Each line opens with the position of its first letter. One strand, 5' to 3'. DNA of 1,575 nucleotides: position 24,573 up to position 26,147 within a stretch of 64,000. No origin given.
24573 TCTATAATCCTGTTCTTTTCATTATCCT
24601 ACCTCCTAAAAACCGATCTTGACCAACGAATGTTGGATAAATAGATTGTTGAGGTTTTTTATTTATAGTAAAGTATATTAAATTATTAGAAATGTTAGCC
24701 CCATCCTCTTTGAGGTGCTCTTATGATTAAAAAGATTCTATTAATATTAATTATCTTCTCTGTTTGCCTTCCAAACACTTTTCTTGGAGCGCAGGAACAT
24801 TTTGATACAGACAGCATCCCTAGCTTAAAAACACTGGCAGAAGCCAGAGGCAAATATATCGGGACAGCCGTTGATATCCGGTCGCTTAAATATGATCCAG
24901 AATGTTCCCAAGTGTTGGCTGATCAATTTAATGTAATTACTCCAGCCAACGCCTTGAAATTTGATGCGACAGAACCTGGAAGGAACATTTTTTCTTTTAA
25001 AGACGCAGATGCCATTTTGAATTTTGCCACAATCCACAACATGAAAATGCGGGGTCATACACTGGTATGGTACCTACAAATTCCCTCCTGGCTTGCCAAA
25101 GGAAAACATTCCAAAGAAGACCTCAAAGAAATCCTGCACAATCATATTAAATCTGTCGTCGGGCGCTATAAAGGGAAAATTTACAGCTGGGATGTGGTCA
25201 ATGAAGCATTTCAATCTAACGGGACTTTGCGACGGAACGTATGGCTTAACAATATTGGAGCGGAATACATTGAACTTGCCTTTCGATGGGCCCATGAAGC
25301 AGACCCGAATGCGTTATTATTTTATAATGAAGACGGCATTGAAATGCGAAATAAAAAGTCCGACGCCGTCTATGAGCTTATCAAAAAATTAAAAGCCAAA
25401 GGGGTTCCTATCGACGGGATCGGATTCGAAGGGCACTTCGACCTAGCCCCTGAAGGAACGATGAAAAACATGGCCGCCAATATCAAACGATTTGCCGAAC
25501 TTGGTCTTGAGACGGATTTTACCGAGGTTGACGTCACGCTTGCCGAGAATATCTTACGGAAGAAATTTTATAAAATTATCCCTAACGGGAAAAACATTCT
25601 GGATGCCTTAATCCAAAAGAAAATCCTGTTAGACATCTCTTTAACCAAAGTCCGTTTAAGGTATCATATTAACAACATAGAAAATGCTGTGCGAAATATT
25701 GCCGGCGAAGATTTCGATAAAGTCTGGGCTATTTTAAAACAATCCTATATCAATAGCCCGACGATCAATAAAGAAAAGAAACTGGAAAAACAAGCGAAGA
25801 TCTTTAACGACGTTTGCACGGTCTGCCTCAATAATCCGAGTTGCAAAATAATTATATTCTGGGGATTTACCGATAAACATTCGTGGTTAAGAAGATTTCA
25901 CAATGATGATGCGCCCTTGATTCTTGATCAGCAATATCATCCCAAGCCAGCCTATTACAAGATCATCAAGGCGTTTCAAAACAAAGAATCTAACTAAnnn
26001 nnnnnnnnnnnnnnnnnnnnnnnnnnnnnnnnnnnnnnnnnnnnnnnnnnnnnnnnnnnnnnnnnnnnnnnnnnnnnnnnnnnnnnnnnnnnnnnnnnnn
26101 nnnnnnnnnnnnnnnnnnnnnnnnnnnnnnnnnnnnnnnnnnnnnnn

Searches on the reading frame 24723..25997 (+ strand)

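Call 56: search_protein_families(library=pfam, proteins=[window:24723-25997:+], max_evalue=0.0001)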
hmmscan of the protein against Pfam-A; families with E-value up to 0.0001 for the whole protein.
window:24723-25997:+ (424 aa): 1 family
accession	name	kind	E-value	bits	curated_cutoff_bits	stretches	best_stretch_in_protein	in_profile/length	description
PF00331.26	Glyco_hydro_10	-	5.6e-102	341.6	22.1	1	34-416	1-310/311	Glycosyl hydrolase family 10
